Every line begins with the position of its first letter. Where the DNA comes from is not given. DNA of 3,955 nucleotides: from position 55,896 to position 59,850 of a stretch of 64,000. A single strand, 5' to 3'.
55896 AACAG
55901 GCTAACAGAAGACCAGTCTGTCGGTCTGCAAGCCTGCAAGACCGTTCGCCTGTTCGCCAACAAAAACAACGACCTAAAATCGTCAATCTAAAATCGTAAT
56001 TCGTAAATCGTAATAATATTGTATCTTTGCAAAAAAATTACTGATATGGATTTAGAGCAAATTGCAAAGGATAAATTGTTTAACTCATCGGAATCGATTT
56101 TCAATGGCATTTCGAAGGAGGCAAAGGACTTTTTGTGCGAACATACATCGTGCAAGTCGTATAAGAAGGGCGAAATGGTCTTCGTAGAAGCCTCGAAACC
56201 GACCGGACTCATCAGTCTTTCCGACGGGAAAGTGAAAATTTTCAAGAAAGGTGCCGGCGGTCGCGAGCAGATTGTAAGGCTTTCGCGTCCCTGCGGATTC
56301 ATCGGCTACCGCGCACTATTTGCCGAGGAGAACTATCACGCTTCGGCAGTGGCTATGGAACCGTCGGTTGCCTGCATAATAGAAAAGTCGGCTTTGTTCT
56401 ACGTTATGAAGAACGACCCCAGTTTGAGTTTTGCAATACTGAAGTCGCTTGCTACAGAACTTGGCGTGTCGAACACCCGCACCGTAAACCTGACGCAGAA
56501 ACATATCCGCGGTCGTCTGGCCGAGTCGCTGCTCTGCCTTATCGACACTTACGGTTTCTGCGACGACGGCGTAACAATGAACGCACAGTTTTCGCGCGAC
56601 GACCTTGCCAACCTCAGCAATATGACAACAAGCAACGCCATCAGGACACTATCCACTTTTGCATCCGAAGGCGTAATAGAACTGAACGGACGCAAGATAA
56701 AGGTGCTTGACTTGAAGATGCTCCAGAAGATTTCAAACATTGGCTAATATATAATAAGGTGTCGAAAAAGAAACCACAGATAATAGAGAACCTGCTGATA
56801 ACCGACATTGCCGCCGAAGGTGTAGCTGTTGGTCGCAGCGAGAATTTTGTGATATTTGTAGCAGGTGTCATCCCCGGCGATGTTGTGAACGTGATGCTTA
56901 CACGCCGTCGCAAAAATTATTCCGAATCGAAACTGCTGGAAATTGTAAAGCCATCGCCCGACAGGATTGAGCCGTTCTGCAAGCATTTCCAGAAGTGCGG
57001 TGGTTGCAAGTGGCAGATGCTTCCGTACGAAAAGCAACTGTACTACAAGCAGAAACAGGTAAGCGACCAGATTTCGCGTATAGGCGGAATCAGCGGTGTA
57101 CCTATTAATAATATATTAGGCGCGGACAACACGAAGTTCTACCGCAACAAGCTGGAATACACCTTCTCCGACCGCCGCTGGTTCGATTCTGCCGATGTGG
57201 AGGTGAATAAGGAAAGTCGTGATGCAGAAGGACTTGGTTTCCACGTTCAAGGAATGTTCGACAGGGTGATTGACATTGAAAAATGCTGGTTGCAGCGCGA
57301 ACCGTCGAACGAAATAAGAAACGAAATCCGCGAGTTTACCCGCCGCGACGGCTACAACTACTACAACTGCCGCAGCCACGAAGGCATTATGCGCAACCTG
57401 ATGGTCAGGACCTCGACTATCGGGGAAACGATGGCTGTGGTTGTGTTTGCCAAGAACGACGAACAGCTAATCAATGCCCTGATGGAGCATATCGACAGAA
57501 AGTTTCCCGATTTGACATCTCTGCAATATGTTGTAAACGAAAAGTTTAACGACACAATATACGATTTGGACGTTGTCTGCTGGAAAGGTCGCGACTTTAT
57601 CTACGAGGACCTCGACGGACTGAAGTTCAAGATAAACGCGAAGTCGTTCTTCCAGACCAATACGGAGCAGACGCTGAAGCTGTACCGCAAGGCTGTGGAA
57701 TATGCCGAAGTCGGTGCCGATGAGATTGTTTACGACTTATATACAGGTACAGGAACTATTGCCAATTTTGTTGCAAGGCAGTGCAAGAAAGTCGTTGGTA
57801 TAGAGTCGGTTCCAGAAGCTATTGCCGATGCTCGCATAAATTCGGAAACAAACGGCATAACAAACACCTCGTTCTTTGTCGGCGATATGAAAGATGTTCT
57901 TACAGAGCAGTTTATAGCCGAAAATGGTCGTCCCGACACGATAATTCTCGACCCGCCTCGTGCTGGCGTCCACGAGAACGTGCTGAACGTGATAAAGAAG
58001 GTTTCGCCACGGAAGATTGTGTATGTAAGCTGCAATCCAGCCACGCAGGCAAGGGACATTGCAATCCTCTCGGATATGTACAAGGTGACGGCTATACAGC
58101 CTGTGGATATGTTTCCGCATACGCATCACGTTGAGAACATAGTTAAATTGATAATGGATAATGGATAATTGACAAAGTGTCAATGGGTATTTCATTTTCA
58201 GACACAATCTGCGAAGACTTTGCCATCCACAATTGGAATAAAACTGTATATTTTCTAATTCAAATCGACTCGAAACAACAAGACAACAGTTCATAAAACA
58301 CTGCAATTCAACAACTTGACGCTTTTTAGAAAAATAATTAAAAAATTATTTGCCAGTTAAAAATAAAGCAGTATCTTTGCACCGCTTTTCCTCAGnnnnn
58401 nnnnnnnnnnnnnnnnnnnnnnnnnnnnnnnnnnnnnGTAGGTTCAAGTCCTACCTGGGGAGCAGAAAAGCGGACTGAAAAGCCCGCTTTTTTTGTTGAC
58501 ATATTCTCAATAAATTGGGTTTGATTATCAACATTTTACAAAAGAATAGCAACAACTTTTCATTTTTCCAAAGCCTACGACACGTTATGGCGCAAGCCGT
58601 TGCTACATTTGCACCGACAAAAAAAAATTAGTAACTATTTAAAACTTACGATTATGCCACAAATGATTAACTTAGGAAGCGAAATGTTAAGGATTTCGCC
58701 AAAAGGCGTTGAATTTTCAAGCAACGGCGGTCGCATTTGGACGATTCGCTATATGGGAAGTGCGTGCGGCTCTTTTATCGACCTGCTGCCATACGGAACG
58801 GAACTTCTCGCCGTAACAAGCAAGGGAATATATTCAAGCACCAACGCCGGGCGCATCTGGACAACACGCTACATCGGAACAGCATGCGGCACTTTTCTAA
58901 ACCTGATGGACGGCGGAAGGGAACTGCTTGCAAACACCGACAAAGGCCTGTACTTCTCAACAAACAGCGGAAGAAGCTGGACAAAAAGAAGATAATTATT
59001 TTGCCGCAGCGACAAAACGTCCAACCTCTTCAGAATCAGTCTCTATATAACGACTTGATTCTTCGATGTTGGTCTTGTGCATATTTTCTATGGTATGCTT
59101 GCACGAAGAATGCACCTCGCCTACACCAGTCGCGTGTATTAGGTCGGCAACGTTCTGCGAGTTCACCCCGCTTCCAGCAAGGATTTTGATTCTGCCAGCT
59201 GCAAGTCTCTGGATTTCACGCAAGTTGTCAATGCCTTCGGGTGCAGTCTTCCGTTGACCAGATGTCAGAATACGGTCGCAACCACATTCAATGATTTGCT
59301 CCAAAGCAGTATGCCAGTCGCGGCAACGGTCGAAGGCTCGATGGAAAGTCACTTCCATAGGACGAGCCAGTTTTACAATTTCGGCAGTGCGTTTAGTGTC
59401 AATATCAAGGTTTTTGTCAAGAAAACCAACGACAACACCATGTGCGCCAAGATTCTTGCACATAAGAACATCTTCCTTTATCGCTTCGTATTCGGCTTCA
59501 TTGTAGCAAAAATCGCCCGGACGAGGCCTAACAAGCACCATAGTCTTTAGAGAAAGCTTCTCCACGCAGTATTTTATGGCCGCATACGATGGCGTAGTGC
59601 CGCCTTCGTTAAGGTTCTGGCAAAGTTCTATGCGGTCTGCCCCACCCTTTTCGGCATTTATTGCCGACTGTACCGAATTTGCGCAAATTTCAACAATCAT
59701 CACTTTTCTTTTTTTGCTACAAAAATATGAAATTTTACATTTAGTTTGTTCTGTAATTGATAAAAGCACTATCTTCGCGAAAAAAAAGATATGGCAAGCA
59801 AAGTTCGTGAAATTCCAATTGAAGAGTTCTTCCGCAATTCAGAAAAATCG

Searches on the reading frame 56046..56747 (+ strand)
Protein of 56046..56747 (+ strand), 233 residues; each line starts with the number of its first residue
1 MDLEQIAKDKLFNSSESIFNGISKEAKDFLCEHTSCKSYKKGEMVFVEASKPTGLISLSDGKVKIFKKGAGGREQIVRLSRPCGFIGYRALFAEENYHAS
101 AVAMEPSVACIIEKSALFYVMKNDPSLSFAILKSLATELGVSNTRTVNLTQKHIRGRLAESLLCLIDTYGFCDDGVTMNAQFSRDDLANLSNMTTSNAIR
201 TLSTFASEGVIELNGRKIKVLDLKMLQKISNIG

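Call 75: search_protein_families(library=pfam, proteins=[window:56046-56747:+])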
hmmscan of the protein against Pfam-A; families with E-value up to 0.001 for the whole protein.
window:56046-56747:+ (233 aa): 2 families
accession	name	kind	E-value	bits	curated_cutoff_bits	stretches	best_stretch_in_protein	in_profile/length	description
PF00027.35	cNMP_binding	-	1.4e-17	63.9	27.5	1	37-123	2-88/89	Cyclic nucleotide-binding domain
PF13545.12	HTH_Crp_2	-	1.5e-12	47.7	27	1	156-229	1-70/70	Crp-like helix-turn-helix domain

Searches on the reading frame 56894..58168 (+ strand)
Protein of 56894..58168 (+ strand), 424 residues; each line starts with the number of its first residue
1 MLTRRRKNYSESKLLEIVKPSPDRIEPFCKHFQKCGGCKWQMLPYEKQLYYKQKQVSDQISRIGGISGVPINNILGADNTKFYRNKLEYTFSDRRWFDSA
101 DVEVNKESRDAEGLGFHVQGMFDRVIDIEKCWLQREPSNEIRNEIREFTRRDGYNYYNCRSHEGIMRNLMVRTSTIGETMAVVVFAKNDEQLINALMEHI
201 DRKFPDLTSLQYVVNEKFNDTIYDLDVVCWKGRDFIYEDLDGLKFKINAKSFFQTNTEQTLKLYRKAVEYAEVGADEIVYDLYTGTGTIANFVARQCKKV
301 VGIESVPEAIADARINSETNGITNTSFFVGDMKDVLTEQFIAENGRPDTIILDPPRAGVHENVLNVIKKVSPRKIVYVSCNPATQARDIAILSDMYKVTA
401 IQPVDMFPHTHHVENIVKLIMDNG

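Call 75: search_protein_families(library=pfam, proteins=[window:56894-58168:+])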
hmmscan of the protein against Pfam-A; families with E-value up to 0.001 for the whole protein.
window:56894-58168:+ (424 aa): 7 families
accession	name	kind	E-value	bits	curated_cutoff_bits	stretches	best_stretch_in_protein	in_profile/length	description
PF05958.17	tRNA_U5-meth_tr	-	3.2e-22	79.5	23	1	243-419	170-354/357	tRNA (Uracil-5-)-methyltransferase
PF13847.12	Methyltransf_31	-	2.6e-11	43.8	27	1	277-388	5-118/145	Methyltransferase domain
PF13649.12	Methyltransf_25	-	2.9e-07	31.5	27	1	279-336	1-59/97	Methyltransferase domain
PF03602.21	Cons_hypoth95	-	3.9e-06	27.1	24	1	274-384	40-156/182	Conserved hypothetical protein 95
PF09445.16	Methyltransf_15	-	2.6e-05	24.3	22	1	277-368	2-96/165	RNA cap guanine-N2 methyltransferase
PF05175.20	MTS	-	0.00042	20.4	23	1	277-361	33-113/170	Methyltransferase small domain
PF02475.24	TRM5-TYW2_MTfase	-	0.00056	20.3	28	0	264-342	26-100/164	TRM5/TYW2 methyltransferase domain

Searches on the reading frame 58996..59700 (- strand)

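Call 75: search_protein_families(library=pfam, proteins=[window:58996-59700:-])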
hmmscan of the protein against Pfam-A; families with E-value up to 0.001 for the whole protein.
window:58996-59700:- (234 aa): 2 families
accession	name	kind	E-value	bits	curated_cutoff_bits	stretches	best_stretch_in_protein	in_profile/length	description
PF03932.20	CutC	-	2.2e-71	239.9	23.3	1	1-201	1-201/202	CutC family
PF03437.21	BtpA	-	3.8e-05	23.7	30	1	133-203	165-233/254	BtpA family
